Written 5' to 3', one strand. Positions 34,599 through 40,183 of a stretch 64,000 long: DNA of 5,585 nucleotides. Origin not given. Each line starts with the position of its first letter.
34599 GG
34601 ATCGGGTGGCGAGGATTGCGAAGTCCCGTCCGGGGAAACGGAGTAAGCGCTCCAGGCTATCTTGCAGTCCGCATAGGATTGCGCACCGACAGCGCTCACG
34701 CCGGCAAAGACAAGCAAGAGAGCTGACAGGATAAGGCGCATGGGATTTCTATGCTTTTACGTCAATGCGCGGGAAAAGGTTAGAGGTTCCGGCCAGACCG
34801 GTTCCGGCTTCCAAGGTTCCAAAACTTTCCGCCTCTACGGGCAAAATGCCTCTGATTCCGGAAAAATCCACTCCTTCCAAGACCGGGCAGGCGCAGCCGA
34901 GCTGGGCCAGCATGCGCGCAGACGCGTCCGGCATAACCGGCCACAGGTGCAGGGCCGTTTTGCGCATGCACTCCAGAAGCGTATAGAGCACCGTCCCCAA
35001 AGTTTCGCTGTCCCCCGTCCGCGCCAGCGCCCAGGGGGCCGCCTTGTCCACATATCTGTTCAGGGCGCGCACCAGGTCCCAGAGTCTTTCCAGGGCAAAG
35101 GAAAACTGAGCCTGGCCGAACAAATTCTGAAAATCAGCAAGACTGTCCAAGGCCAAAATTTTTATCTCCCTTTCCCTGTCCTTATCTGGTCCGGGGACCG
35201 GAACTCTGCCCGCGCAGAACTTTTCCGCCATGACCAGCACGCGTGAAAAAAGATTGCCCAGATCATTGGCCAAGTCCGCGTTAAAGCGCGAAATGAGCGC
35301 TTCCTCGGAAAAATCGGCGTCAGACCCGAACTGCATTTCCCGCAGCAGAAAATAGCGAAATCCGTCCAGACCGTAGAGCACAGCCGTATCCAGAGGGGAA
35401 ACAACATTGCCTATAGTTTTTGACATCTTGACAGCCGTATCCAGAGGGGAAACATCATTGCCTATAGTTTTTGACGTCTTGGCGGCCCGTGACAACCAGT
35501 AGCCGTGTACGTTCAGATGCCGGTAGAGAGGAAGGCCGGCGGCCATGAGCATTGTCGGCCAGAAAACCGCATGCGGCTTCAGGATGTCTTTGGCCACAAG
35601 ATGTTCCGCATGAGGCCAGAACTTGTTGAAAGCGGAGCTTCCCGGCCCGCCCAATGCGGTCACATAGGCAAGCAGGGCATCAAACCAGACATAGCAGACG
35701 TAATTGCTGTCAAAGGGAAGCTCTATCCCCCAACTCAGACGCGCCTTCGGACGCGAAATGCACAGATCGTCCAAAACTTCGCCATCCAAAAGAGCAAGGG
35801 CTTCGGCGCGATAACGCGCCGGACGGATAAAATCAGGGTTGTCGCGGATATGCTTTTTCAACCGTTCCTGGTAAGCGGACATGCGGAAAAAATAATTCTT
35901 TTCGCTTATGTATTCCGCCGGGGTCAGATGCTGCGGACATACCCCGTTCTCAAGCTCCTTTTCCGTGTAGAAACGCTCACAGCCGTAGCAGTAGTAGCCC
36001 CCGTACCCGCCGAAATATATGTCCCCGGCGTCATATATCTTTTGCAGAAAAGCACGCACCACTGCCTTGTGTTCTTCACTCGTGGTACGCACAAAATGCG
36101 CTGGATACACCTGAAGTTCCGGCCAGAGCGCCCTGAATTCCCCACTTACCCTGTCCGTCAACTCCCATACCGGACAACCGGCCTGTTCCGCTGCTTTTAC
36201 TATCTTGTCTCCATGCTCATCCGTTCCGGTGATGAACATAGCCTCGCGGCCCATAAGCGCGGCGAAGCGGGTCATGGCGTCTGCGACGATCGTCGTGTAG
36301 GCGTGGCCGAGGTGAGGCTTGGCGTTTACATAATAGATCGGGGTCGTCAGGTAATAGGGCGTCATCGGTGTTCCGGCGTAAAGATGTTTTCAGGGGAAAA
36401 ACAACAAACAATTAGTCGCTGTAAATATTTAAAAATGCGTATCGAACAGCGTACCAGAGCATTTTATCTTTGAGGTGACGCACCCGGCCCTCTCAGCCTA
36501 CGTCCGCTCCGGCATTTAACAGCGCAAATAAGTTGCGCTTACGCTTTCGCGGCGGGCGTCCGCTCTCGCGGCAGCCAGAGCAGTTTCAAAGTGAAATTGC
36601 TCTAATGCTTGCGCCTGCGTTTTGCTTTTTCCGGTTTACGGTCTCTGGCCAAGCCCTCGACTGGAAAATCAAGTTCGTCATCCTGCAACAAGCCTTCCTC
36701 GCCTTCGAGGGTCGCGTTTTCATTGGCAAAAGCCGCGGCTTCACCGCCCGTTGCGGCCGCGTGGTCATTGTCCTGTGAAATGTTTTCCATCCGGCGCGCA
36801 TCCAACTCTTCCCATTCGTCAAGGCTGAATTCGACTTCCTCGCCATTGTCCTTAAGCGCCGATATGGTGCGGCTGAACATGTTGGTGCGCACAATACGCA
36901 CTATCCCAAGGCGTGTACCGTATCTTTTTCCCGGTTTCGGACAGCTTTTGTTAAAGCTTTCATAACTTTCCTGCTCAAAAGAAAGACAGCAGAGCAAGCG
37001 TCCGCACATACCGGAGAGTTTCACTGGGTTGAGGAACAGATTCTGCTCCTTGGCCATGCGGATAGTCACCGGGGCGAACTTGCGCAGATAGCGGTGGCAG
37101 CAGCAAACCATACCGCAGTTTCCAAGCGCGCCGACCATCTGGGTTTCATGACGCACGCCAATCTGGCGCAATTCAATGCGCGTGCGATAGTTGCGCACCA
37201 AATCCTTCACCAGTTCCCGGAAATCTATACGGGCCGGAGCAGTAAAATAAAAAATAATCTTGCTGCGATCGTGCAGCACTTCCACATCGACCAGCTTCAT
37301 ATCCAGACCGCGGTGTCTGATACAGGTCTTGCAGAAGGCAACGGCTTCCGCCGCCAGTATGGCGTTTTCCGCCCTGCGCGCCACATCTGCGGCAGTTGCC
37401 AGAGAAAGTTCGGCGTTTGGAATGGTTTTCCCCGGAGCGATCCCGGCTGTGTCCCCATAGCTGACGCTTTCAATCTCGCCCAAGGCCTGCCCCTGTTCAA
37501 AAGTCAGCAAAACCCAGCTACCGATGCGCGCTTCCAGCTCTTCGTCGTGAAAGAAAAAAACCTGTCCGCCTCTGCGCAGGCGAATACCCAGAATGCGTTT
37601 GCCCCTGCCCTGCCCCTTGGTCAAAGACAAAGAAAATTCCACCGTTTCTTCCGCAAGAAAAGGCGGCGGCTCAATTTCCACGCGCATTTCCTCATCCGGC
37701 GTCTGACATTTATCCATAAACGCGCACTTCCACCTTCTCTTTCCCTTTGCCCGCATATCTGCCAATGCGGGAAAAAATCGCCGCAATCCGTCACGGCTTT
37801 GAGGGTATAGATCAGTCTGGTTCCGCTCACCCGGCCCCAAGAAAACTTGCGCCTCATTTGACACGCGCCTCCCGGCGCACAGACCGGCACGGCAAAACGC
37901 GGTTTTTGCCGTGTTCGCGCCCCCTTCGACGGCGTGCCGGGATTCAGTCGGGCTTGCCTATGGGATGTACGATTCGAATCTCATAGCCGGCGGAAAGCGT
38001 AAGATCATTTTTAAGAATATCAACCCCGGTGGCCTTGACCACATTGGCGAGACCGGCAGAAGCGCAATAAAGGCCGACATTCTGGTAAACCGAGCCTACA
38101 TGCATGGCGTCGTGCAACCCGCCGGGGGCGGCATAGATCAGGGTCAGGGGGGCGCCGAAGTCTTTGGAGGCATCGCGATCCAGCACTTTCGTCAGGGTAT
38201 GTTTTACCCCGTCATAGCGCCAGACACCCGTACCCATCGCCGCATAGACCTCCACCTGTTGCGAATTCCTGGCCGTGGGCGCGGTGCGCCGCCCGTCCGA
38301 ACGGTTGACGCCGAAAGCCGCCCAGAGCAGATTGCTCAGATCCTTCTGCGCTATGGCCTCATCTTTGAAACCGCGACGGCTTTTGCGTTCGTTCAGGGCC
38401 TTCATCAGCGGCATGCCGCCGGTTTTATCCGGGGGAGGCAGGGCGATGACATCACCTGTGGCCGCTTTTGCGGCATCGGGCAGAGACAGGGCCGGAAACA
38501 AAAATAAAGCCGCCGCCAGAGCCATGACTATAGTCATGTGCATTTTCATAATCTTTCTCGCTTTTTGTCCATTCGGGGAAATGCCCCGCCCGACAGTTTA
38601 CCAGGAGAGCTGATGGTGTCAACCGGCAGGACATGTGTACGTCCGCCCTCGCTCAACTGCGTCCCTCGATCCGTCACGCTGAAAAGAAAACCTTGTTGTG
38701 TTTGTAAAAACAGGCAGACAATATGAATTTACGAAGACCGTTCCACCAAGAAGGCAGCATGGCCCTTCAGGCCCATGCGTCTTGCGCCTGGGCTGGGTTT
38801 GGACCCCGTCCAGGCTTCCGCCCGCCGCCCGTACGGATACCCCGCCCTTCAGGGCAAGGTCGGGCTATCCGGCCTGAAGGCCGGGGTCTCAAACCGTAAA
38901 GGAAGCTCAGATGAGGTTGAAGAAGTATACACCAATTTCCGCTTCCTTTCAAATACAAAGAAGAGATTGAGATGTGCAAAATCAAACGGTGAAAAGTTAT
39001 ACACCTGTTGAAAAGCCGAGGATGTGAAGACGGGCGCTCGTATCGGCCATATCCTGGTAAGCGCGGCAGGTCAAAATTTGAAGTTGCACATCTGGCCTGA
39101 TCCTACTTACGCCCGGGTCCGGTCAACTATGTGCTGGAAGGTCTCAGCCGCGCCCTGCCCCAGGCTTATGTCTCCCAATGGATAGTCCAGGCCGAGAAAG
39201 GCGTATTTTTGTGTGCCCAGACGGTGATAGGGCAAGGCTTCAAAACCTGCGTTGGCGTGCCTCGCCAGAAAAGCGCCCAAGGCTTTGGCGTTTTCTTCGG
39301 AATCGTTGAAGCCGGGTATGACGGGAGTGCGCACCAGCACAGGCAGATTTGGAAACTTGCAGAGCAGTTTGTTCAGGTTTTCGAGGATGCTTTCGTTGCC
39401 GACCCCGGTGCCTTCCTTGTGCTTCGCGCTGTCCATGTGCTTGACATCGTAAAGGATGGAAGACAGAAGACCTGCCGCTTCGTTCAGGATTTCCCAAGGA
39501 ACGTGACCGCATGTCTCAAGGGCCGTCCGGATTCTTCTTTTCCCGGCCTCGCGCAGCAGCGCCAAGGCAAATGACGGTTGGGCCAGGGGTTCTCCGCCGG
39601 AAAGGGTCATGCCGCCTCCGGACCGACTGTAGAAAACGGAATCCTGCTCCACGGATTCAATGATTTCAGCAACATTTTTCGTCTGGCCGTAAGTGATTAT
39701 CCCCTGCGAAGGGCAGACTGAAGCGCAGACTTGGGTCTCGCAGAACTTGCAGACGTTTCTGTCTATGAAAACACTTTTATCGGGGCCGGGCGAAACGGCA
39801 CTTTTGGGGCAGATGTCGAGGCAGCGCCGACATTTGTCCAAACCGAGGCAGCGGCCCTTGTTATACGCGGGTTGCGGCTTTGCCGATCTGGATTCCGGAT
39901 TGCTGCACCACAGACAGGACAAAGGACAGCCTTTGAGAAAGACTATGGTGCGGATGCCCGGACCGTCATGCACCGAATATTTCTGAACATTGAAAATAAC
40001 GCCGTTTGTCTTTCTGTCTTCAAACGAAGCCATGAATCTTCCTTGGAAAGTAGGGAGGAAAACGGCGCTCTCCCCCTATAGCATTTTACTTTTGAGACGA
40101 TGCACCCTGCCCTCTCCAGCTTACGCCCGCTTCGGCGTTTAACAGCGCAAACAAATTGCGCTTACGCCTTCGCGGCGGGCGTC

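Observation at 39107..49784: IslA-like glycyl radical enzyme locus with an unexplained accessory gene set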

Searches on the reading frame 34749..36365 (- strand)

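Call 46: search_protein_families(library=pfam, proteins=[window:34749-36365:-], max_evalue=0.00001)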
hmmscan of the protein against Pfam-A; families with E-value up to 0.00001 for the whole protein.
window:34749-36365:- (538 aa): 3 families
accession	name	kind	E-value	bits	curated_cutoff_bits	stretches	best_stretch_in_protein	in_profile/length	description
PF09334.17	tRNA-synt_1g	-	8.7e-87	291.8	20.1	2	4-307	1-338/391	tRNA synthetases class I (M)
PF00133.28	tRNA-synt_1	-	2.2e-18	66.7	22.7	1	3-55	24-76/414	tRNA synthetases class I (I, L, M and V)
PF01406.26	tRNA-synt_1e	-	2.9e-13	50.3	27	1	13-123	19-128/301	tRNA synthetases class I (C) catalytic domain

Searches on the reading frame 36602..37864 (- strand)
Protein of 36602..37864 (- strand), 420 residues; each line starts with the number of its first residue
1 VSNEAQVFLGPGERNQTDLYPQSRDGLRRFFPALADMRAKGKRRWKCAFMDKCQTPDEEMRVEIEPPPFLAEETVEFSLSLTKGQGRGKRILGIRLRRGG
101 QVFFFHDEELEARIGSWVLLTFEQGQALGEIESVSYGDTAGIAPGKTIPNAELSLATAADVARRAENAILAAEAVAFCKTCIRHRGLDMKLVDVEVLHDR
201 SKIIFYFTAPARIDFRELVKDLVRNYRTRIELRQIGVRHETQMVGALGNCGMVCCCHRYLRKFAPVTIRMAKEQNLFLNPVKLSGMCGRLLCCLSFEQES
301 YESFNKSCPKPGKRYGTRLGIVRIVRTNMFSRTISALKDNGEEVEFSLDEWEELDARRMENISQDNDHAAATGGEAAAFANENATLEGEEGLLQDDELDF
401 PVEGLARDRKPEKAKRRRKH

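Call 46: search_protein_families(library=pfam, proteins=[window:36602-37864:-], max_evalue=0.00001)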
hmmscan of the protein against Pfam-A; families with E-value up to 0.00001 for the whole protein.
window:36602-37864:- (420 aa): 1 family
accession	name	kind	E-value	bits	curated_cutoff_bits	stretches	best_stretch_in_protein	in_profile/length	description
PF04468.17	PSP1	-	9.4e-31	106.4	27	1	154-235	5-86/86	PSP1 C-terminal conserved region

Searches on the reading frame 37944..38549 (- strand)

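Call 46: search_protein_families(library=pfam, proteins=[window:37944-38549:-], max_evalue=0.00001)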
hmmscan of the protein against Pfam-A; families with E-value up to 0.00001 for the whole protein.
window:37944-38549:- (201 aa): 1 family
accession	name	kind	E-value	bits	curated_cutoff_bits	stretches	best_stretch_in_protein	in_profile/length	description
PF00881.29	Nitroreductase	-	1.2e-09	39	23.5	1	54-168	3-136/167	Nitroreductase family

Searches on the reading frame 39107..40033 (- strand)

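Call 4: search_protein_families(library=pfam, proteins=[window:39107-40033:-], max_evalue=0.001)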
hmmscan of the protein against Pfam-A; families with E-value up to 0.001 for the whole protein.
window:39107-40033:- (308 aa): 3 families
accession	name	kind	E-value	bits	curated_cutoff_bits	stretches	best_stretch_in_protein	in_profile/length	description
PF04055.27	Radical_SAM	-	3.6e-15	57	29.5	1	95-247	11-160/166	Radical SAM superfamily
PF13353.11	Fer4_12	-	7.1e-11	43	22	1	23-55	2-34/137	4Fe-4S single cluster domain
PF12837.12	Fer4_6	-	0.00023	21.4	25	0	55-78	2-22/24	4Fe-4S binding domain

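Call 5: search_protein_families(library=ncbifam, proteins=[window:39107-40033:-], max_evalue=0.001)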
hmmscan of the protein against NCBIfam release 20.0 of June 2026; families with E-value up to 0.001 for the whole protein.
window:39107-40033:- (308 aa): 24 families
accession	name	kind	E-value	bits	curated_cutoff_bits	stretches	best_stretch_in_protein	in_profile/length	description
NF048010.1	SfplDhtActHpsHDes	equivalog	4.2e-130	432.9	430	1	6-297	1-292/298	(2S)-3-sulfopropanediol dehydratase activating enzyme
TIGR02494.1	PFLE_PFLC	subfamily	9.6e-100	333.6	174.35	1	13-301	1-287/293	glycyl-radical enzyme activating protein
TIGR04395.1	cutC_activ_rSAM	equivalog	1.2e-82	277.6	360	1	10-297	4-291/309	choline TMA-lyase-activating enzyme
NF043069.1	T4HPD_activ_SAM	equivalog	1.1e-80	271.2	425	1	11-289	2-273/299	trans-4-hydroxy-L-proline dehydratase activase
NF033719.1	ind_deCO2_activ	equivalog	2.9e-80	269.8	425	1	11-291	1-280/302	indoleacetate decarboxylase activase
NF033717.2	HPDL_rSAM_activ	equivalog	4.8e-79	265.8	420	1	9-286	2-278/311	4-hydroxyphenylacetate decarboxylase activase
NF048008.1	SfplDhtActHpfHKleb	equivalog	2.4e-75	253.7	500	1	12-303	1-289/308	(2S)-3-sulfopropanediol dehydratase activating enzyme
TIGR04003.1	rSAM_BssD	equivalog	7.1e-61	206.1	496.45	1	12-282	2-272/314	[benzylsuccinate synthase]-activating enzyme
NF007483.0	PRK10076.1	equivalog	2.9e-59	200.6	326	2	95-293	76-270/292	[formate-C-acetyltransferase]-activating enzyme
TIGR02493.1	PFLA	equivalog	6.2e-46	156.7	231.75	2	114-291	41-219/235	pyruvate formate-lyase-activating protein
NF008356.0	PRK11145.1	equivalog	5e-36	124.2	375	2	116-292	48-225/246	pyruvate formate lyase 1-activating protein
TIGR04041.1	activase_YjjW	hypoth_equivalog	2.6e-35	122.2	250.2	1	12-275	3-244/276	YjjW family glycine radical enzyme activase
TIGR02495.1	NrdG2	equivalog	1.7e-12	47.1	131.15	2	117-249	45-174/193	anaerobic ribonucleoside-triphosphate reductase activating protein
TIGR02491.1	NrdG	equivalog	9e-09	35.4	126.1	1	14-53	3-42/154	anaerobic ribonucleoside-triphosphate reductase activating protein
TIGR04349.1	rSAM_QueE_gams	hypoth_equivalog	2.3e-07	30.7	300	1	105-181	34-103/210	7-carboxy-7-deazaguanine synthase QueE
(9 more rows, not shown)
